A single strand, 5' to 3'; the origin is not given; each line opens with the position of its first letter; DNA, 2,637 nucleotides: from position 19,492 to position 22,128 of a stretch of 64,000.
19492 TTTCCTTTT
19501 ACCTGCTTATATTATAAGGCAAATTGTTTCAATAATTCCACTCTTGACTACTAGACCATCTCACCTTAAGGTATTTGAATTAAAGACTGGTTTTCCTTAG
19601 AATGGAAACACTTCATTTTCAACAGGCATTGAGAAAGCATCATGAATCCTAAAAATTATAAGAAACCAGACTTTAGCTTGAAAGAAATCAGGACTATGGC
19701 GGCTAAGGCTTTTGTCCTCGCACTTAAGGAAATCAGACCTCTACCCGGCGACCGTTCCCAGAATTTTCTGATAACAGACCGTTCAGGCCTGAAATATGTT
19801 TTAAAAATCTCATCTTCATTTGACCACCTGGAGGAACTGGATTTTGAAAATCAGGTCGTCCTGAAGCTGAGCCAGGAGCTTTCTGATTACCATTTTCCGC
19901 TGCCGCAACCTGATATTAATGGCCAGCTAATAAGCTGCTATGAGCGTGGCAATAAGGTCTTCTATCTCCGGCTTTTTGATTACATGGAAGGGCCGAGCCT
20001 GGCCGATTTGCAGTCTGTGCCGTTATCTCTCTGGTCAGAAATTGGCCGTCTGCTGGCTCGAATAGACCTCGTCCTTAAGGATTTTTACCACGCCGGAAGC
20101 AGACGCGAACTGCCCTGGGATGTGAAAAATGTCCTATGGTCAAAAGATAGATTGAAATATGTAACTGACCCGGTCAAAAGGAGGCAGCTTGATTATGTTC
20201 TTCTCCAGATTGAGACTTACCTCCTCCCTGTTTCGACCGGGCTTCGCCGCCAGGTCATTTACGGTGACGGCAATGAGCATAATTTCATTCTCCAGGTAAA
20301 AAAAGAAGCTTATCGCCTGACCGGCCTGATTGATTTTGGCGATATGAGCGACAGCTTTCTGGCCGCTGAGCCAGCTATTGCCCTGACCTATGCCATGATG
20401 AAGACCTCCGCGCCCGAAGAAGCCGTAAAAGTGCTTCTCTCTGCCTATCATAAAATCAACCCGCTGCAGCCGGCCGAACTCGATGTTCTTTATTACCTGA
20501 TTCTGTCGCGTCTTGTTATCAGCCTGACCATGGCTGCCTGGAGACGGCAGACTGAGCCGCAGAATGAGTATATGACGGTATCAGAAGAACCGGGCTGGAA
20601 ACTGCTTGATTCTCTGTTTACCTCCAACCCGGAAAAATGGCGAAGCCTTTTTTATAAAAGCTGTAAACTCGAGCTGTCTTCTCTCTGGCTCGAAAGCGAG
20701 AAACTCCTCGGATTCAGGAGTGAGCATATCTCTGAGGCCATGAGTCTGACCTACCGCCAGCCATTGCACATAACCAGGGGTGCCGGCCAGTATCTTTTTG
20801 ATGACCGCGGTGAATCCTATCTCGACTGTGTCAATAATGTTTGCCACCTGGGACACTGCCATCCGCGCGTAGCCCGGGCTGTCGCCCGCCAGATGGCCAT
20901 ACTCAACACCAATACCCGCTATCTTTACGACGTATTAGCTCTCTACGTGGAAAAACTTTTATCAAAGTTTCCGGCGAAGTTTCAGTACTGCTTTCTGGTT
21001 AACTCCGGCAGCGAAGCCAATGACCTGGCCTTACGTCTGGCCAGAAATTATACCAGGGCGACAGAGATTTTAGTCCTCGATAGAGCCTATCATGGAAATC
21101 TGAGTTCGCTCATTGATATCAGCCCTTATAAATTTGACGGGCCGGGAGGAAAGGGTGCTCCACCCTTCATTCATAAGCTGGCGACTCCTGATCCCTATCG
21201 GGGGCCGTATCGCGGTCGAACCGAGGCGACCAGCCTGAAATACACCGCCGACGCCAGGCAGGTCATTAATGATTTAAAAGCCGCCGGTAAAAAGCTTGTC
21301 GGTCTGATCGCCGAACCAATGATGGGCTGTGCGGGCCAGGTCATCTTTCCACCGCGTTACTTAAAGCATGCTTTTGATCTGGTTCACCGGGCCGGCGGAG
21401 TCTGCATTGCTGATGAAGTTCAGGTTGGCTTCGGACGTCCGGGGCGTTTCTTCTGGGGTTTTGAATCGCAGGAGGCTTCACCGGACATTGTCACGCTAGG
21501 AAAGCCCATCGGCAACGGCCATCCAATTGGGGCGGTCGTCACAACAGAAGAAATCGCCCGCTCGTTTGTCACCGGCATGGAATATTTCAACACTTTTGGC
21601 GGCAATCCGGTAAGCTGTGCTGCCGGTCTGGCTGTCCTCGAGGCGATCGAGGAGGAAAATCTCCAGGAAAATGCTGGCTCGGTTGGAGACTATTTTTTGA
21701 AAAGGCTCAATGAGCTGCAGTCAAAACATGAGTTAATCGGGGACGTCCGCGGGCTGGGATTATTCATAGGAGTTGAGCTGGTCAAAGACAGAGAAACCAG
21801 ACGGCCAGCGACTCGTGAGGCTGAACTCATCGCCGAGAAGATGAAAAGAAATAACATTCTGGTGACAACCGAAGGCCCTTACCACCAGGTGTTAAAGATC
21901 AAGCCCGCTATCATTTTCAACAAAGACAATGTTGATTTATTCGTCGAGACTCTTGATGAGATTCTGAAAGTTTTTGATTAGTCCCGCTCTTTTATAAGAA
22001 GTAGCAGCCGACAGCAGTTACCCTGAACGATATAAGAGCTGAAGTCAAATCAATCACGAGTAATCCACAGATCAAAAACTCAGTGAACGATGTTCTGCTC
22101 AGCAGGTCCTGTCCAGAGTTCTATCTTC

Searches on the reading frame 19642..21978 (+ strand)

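Call 13: search_protein_families(library=pfam, proteins=[window:19642-21978:+], max_evalue=0.001)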
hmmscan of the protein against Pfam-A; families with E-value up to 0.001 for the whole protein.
window:19642-21978:+ (779 aa): 2 families
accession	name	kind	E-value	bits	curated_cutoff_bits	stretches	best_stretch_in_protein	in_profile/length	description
PF00202.27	Aminotran_3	-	5.7e-77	259.5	30.5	1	374-775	10-403/403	Aminotransferase class-III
PF01636.29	APH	-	1.6e-18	67.8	23.2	1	30-269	1-229/239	Phosphotransferase enzyme family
